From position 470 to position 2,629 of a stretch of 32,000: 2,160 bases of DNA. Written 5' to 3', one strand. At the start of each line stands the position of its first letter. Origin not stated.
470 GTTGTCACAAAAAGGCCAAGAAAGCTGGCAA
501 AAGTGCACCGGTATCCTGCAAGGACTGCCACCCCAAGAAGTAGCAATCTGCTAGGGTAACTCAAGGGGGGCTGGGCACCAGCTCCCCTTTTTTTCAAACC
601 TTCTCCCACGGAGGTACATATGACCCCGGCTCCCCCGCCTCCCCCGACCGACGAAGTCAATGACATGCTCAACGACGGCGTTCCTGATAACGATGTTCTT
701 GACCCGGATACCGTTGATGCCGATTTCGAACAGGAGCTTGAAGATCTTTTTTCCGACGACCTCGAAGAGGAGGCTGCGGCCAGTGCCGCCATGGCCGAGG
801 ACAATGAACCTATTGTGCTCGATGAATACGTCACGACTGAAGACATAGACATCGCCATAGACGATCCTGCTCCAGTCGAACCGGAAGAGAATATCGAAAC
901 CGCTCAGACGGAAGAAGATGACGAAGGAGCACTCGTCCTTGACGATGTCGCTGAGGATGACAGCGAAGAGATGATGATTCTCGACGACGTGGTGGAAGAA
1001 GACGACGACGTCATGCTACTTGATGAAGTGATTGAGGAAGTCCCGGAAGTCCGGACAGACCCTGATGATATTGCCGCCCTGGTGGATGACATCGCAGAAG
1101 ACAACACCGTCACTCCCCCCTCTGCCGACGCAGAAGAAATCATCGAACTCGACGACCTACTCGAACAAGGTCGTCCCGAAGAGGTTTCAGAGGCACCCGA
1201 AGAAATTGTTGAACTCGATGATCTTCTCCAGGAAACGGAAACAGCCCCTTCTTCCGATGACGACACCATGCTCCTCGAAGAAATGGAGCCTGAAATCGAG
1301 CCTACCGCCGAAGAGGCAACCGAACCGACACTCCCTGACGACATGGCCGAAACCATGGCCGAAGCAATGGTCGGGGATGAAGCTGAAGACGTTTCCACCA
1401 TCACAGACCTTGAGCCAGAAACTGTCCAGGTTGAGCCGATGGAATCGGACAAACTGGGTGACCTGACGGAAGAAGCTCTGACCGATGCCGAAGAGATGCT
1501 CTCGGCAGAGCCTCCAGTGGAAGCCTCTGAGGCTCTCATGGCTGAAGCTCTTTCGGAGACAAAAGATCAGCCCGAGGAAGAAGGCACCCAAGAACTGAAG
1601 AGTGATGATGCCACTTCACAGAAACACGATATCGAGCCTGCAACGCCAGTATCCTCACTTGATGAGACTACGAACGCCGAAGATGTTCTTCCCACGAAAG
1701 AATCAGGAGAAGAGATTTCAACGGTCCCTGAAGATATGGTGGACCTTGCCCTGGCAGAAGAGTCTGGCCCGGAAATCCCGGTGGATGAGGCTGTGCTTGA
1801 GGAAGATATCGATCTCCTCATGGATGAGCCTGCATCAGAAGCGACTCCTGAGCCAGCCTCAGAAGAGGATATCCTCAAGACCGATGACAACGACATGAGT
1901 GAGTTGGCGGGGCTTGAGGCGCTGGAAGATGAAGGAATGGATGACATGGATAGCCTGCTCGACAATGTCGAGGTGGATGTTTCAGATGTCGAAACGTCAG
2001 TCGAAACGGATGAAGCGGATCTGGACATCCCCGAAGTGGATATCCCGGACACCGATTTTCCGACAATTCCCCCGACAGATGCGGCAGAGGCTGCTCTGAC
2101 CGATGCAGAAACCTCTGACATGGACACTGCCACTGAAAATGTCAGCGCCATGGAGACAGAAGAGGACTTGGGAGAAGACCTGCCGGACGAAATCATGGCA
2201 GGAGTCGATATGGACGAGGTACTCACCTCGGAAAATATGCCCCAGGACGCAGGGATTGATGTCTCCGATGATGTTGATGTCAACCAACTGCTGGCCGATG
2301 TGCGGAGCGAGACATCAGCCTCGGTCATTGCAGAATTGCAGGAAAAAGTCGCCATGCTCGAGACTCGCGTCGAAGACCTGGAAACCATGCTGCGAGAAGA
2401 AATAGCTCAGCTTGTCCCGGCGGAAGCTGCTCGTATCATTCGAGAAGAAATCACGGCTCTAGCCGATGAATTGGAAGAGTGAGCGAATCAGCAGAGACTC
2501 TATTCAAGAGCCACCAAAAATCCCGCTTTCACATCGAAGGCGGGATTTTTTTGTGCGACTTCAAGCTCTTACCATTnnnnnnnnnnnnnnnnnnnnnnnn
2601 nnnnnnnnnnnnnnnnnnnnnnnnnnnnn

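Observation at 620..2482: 620-aa hyper-acidic, nearly Lys/Arg-free protein with a lone C-terminal coiled coil, genetically tied to cytochrome c3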

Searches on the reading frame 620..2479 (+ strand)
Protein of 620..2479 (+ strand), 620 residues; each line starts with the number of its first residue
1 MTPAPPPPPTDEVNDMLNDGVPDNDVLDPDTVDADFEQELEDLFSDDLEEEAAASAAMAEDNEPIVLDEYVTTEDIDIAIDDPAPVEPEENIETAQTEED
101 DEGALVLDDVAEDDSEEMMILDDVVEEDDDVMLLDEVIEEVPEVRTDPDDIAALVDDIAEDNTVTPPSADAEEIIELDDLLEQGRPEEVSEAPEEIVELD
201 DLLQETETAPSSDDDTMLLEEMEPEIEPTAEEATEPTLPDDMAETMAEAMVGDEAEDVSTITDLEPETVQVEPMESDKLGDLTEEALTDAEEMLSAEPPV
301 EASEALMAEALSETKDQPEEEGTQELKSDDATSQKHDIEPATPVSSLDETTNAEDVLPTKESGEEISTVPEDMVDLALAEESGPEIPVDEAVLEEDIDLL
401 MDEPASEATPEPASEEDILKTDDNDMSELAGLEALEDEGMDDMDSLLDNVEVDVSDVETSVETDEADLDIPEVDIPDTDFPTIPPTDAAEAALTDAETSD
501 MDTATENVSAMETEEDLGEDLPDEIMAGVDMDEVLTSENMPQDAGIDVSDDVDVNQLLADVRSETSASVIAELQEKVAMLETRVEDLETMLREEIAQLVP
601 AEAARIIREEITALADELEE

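Call 4: search_protein_families(library=pfam, proteins=[window:620-2479:+], max_evalue=1)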
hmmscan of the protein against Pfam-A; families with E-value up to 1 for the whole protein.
window:620-2479:+ (620 aa): 2 families
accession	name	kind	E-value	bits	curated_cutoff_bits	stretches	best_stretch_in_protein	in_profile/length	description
PF04513.17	Baculo_PEP_C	-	0.042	14.3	38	1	551-599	15-62/140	Baculovirus polyhedron envelope protein, PEP, C terminus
PF25443.1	ANG-1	-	0.1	13.3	28.5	1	568-598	21-51/105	ANG-1-like domain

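Call 5: find_homologous_proteins(query=window:620-2479:+)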
Query window:620-2479:+ (620 aa): 27 proteins with E <= 0.001 among 8000 candidates.
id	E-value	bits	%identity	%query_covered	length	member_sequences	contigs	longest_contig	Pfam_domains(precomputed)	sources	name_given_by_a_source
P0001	0.0e+0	1183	100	100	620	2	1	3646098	-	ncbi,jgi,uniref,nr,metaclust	ncbi:midas domain-containing protein [Pseudodesulfovibrio piezophilus]|uniref:Uncharacterized protei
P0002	5.3e-75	272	51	43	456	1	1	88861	-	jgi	-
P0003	1.4e-69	254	72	15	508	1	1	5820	-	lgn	-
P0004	3.2e-67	246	36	100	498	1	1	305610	-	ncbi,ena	-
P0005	4.7e-63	232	45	38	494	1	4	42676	-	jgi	jgi:pilus assembly protein FimV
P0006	1.8e-60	224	45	38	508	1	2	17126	-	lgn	-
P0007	1.1e-59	221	44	40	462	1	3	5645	-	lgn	-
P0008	1.3e-57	215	70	14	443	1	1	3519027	-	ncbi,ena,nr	nr:hypothetical protein [uncultured Pseudodesulfovibrio sp.]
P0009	1.5e-57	214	69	14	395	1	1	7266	-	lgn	-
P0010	3.8e-57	213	66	14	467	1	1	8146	-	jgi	-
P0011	1.0e-53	202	44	39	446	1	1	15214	-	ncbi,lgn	ncbi:MAG: hypothetical protein ABIK45_07810 [Pseudomonadota bacterium]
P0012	4.3e-51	193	62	14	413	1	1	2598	-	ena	-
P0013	4.6e-51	193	43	38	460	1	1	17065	-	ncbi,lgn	-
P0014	8.4e-51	192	60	14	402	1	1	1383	-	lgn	-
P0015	9.9e-51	192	44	36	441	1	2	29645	-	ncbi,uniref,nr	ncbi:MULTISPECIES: hypothetical protein [unclassified Pseudodesulfovibrio]|uniref:hypothetical prote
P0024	1.4e-27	115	60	14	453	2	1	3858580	-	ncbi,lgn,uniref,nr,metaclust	ncbi:hypothetical protein DND132_2679 [Pseudodesulfovibrio mercurii]|uniref:Uncharacterized protein 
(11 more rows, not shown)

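Call 6: search_protein_families(library=ncbifam, proteins=[window:620-2479:+], max_evalue=1)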
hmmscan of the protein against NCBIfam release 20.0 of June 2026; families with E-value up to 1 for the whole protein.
window:620-2479:+ (620 aa): 1 family
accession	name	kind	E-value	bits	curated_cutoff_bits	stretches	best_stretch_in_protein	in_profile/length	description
TIGR02976.1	phageshock_pspB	equivalog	0.14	12.5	51.7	1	564-597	38-71/75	envelope stress response membrane protein PspB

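Call 17: find_encoding_contigs(protein=P0024, flank=6000, max_places=2)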
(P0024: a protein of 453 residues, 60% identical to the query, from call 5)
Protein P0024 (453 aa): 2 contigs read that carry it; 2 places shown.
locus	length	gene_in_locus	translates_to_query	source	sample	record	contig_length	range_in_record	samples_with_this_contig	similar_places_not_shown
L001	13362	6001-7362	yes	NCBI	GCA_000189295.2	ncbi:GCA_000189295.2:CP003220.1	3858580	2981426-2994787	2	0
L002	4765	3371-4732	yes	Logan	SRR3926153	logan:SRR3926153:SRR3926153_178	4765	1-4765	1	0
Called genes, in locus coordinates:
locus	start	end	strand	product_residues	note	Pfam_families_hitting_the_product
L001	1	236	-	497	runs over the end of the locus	PF01370:Epimerase, PF05368:NmrA, PF13460:NAD_binding_10, PF11066:DUF2867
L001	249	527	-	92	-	-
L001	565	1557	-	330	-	PF01210:NAD_Gly3P_dh_N, PF02558:ApbA (weak), PF07479:NAD_Gly3P_dh_C, PF20618:GPD_NAD_C_bact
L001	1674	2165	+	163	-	PF22451:NirdL-like_HTH, PF17805:AsnC_trans_reg2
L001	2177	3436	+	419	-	PF00202:Aminotran_3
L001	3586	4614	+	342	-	PF11760:CbiG_N, PF11761:CbiG_mid, PF01890:CbiG_C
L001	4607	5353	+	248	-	PF00590:TP_methylase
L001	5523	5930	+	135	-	PF02085:Cytochrom_CIII, PF14537:Cytochrom_c3_2 (weak), PF14522:Cytochrome_C7 (weak)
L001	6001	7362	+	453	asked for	-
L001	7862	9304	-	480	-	PF02696:SelO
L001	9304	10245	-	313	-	PF01636:APH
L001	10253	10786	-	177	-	-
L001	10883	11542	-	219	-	-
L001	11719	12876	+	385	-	PF00155:Aminotran_1_2, PF01053:Cys_Met_Meta_PP (weak), PF01041:DegT_DnrJ_EryC1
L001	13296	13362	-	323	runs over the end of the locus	PF12801:Fer4_5, PF13183:Fer4_8 (faint), PF13746:Fer4_18 (faint), PF00037:Fer4 (faint), PF12801:Fer4_5, PF12837:Fer4_6 (weak), PF13237:Fer4_10, PF14697:Fer4_21, +2 more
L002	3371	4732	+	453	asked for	-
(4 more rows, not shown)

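Call 18: find_related_loci(query=A1, collection=genome_contigs, flank=6000)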
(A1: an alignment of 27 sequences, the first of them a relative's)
Query A1 (620 aa) in genome_contigs; peptide patterns used: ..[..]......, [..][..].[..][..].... (x = any residue, [..] = any of these).
216 stretches matched a pattern; 38 encode a relative of the query (tblastn E <= 1e-3); 37 distinct loci.
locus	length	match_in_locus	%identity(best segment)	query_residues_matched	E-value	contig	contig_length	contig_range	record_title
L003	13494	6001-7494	36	1-620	5e-43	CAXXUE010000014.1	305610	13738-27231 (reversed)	MAG: uncultured Pseudodesulfovibrio sp. isolate a8b379bf-f1df-4415-be07-3a291d9257f6 genome assembly, contig: contig_14,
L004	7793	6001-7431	48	10-618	3e-37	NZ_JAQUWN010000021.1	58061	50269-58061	MAG: Pseudodesulfovibrio sp. isolate STD2_191 NODE_1801_length_58061_cov_6.076242_Sandtown_D2, whole genome shotgun sequ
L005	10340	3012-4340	49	13-618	1e-34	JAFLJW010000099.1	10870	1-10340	MAG: Pseudodesulfovibrio sp. isolate MC-09 c_000000717183_1, whole genome shotgun sequence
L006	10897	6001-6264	76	531-618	1e-31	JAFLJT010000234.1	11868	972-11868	MAG: Pseudodesulfovibrio sp. isolate MC-06 c_000000727922, whole genome shotgun sequence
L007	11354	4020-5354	44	1-619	7e-30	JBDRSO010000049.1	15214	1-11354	MAG: Pseudomonadota bacterium isolate MEGAHIT-group-3.15 k141_843331, whole genome shotgun sequence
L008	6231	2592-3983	43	1-618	2e-29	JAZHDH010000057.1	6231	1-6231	MAG: Pseudodesulfovibrio sp. isolate Bin21Zod NODE_1727_length_6279_cov_216.594794, whole genome shotgun sequence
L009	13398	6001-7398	44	1-620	9e-39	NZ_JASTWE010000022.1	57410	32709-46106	Pseudodesulfovibrio pelocollis strain SB368 22, whole genome shotgun sequence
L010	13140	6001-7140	68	1-618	1e-23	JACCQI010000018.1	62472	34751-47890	MAG: Desulfovibrionaceae bacterium isolate MIC098Bin4 NODE_100_length_62472_cov_20.394540, whole genome shotgun sequence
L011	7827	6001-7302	75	13-618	3e-23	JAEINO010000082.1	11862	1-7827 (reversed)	MAG: Pseudodesulfovibrio sp. isolate MAG6 NODE_2697_length_11862_cov_43.888248, whole genome shotgun sequence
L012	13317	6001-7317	45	13-618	9e-20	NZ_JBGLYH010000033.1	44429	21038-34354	Pseudodesulfovibrio karagichevae strain 9FUS NODE_33_length_44429_cov_64.450070, whole genome shotgun sequence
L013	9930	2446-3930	65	10-618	5e-19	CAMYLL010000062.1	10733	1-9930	MAG: uncultured Pseudodesulfovibrio sp. isolate FCS_M_Desulfobacterota_19 genome assembly, contig: NODE_6536_length_1073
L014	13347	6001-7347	40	13-619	3e-18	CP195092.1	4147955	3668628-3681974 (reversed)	Desulfovibrio caledoniensis strain lm2024 chromosome, complete genome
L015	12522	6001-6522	40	1-182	4e-15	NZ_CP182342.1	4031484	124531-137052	MAG: Pseudodesulfovibrio sp. isolate Pygsuia-isolate-1 chromosome, complete genome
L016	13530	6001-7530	32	5-620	7e-15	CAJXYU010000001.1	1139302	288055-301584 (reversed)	MAG TPA_asm: uncultured Desulfovibrio sp. isolate SRR6201695_bin.5_MetaBAT_v2.12.1_MAG genome assembly, contig: NODE_4_l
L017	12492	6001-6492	36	476-618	2e-12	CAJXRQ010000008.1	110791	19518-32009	MAG TPA_asm: uncultured Desulfovibrio sp. isolate SRR6201696_bin.13_MetaBAT_v2.12.1_MAG genome assembly, contig: NODE_13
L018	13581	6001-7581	45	1-620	4e-11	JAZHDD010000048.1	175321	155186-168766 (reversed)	MAG: Desulfovibrionaceae bacterium isolate Bin10Zod NODE_3_length_175321_cov_24.392837, whole genome shotgun sequence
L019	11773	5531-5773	43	552-620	4e-11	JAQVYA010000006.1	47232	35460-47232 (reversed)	MAG: Desulfovibrio sp. isolate STF2_139 NODE_1457_length_47232_cov_4.453689_Sandtown_F2, whole genome shotgun sequence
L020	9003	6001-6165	55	564-618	5e-11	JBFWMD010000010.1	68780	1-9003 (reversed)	MAG: Desulfovibrio sp. isolate CA_2019_NHSR_81 NODE_1054_length_68780_cov_5.199875_NHSR, whole genome shotgun sequence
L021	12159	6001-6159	53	567-619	3e-10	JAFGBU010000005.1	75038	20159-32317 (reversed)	MAG: Desulfovibrionaceae bacterium isolate Zod_Metabat.1050 k87_863666, whole genome shotgun sequence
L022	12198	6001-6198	44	546-618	4e-9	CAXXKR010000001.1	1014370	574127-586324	MAG: Desulfovibrionaceae bacterium isolate 13a355c6-41d9-40ac-acd2-aad2d687202c genome assembly, contig: contig_1, whole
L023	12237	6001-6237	43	540-620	3e-8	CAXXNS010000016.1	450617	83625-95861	MAG: Desulfovibrionaceae bacterium isolate 618da8eb-5dbc-4472-aaca-e875e6edea77 genome assembly, contig: contig_16, whol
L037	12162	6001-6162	46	572-620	2e-4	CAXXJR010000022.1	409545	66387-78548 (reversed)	MAG: Maridesulfovibrio sp. isolate 6beb94cf-9426-4573-8ce2-a4cb058dd04d genome assembly, contig: contig_22, whole genome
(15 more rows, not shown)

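Call 24: search_protein_families(library=pfam, alignment_id=A3, max_evalue=10)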
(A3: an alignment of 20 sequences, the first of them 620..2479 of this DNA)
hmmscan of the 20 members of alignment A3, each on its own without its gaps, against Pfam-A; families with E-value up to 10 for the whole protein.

A. member 1, window:620-2479:+ (620 aa): 2 families
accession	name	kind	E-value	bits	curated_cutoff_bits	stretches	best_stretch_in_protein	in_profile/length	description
PF04513.17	Baculo_PEP_C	-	0.042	14.3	38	1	551-599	15-62/140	Baculovirus polyhedron envelope protein, PEP, C terminus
PF25443.1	ANG-1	-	0.1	13.3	28.5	1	568-598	21-51/105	ANG-1-like domain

B. families by the number of members that match (of 20 scanned): 54 families (the first 25 are shown)
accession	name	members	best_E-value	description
PF04513.17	Baculo_PEP_C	5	0.033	Baculovirus polyhedron envelope protein, PEP, C terminus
PF10046.14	BLOC1_2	4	0.039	Biogenesis of lysosome-related organelles complex-1 subunit 2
PF23991.1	DUF7310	3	0.00084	Coiled-coil region of unknown function (DUF7310)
PF25443.1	ANG-1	2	0.014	ANG-1-like domain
PF10473.14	CENP-F_leu_zip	2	0.053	Leucine-rich repeats of kinetochore protein Cenp-F/LEK1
PF16326.10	ABC_tran_CTD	2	0.055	ABC transporter C-terminal domain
PF16526.10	CLZ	2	0.098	C-terminal leucine zipper domain of cyclic nucleotide-gated channels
PF04102.17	SlyX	2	0.12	SlyX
PF07464.16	ApoLp-III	2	0.27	Apolipophorin-III precursor (apoLp-III)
PF06009.19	Laminin_II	2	0.77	Laminin Domain II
PF07798.16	CCDC90-like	2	0.95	Coiled-coil domain-containing protein 90-like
PF07889.17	DUF1664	2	3.1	Protein of unknown function (DUF1664)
PF05531.17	NPV_P10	1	1.1e-05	Nucleopolyhedrovirus P10 protein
PF05557.18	MAD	1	6.4e-05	Mitotic checkpoint protein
PF10805.13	DUF2730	1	0.0023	Protein of unknown function (DUF2730)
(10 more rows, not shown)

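Call 33: search_protein_families(library=pfam, proteins=[L023:2936-4549:+, L020:1190-2929:+, L022:1091-2557:+, L037:6513-7373:+, L019:6702-8615:+, L018:10844-12094:+, L021:8335-9606:+, L020:6134-6571:+, L021:6283-6987:-, L010:7199-8893:+], max_evalue=0.001)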
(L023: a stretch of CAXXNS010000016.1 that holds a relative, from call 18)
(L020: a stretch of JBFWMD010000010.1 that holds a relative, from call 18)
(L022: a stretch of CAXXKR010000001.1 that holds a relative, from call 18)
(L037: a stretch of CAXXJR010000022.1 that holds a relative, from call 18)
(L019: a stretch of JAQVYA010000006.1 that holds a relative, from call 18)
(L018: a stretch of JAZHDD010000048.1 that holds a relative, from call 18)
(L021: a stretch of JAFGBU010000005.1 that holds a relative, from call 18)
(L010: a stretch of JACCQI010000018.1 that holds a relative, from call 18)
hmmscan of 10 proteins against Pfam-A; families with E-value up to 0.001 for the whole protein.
L023:2936-4549:+ (537 aa): 1 family
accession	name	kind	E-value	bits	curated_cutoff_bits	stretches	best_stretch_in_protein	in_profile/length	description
PF00590.25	TP_methylase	-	7.5e-37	127.8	27.8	1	290-499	2-211/212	Tetrapyrrole (Corrin/Porphyrin) Methylases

L020:1190-2929:+ (579 aa): 3 families
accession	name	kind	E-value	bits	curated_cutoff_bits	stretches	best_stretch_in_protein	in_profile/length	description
PF01890.21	CbiG_C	-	3.4e-36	124.8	27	1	448-565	1-117/117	Cobalamin synthesis G C-terminus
PF11760.13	CbiG_N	-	3.2e-32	110.8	25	1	277-357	2-82/82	Cobalamin synthesis G N-terminal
PF11761.13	CbiG_mid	-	7.4e-08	32.9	22.7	1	362-437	1-77/88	Cobalamin biosynthesis central region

L022:1091-2557:+ (488 aa): 1 family
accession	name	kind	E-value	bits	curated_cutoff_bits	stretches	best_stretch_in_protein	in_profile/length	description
PF00202.27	Aminotran_3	-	1.4e-72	245.1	30.5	1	99-481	10-397/403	Aminotransferase class-III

L037:6513-7373:+ (286 aa): 3 families
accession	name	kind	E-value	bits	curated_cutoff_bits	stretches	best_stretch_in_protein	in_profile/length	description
PF01209.24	Ubie_methyltran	-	1.4e-46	159.2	20.1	1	52-283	6-233/233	ubiE/COQ5 methyltransferase family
PF13649.12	Methyltransf_25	-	3e-09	37.9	27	1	97-196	1-96/97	Methyltransferase domain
PF08241.18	Methyltransf_11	-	3.2e-09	37.7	21.2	1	98-201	1-95/95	Methyltransferase domain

L019:6702-8615:+ (637 aa): 4 families
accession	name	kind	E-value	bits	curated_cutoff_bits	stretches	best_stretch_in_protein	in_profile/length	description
PF03721.20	UDPG_MGDP_dh_N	-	4.1e-33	115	27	1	214-387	3-184/187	UDP-glucose/GDP-mannose dehydrogenase family, NAD binding domain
PF00984.24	UDPG_MGDP_dh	-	1.4e-25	89.7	25.4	1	406-495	1-93/94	UDP-glucose/GDP-mannose dehydrogenase family, central domain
PF03720.21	UDPG_MGDP_dh_C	-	1.4e-23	83.6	30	1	523-624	2-103/103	UDP-glucose/GDP-mannose dehydrogenase family, UDP binding domain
PF03446.21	NAD_binding_2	-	0.00064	20.2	21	0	214-334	2-103/161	NAD binding domain of 6-phosphogluconate dehydrogenase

L018:10844-12094:+ (416 aa): 1 family
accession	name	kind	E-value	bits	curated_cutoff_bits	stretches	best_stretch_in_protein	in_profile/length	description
PF00348.22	polyprenyl_synt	-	1.7e-62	211.3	27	1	125-366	4-249/251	Polyprenyl synthetase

L021:8335-9606:+ (423 aa): 1 family
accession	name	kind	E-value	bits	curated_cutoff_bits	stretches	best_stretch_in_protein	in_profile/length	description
PF01048.26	PNP_UDP_1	-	5.5e-15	55.8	25.1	1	193-403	2-208/233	Phosphorylase superfamily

L020:6134-6571:+ (145 aa): 0 families

L021:6283-6987:- (234 aa): 0 families

L010:7199-8893:+ (564 aa): 0 families

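Call 46: predict_structure(alignment_id=A1)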
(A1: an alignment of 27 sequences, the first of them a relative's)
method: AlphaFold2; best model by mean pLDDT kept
length: 620 residues; sequences in the alignment: 27
mean_pLDDT: 50.2   pTM: 0.24
mean pLDDT of the five models: 50.2, 47.1, 46.8, 46.4, 45.4
residues with pLDDT >= 90: 41; 70-90: 42; 50-70: 126; < 50: 411
segments of 3 or more residues with pLDDT < 50: 66-87, 89-107, 110-147, 159-177, 182-200, 204-223, 225-229, 231-283, 292-327, 329-339, 344-387, 402-428, 453-519, 521-523, 525-530
pLDDT, mean of each block of 10 residues (from residue 1): 54 55 53 74 78 67 48 41 43 39 45 43 41 42 43 54 42 47 43 42 46 40 43 42 45 46 41 44 49 42 43 43 39 40 39 38 35 41 44 51 40 39 46 53 55 47 39 38 39 39 36 43 47 53 56 73 69 90 95 93 92 87
secondary structure, 60 per line:
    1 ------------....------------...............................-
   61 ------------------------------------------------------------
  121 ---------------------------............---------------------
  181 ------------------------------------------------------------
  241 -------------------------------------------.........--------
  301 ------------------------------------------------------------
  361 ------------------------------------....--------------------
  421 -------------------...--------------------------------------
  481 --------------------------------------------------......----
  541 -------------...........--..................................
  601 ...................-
elements in order (helices of 4 or more, strands of 3 or more residues): H13-16 H29-59 H148-159 H284-292 H397-400 H531-536 H554-564 H567-619

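Call 48: search_protein_families(library=padloc, proteins=[window:620-2479:+], max_evalue=0.1)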
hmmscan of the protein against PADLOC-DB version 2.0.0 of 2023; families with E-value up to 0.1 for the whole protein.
window:620-2479:+ (620 aa): 0 families
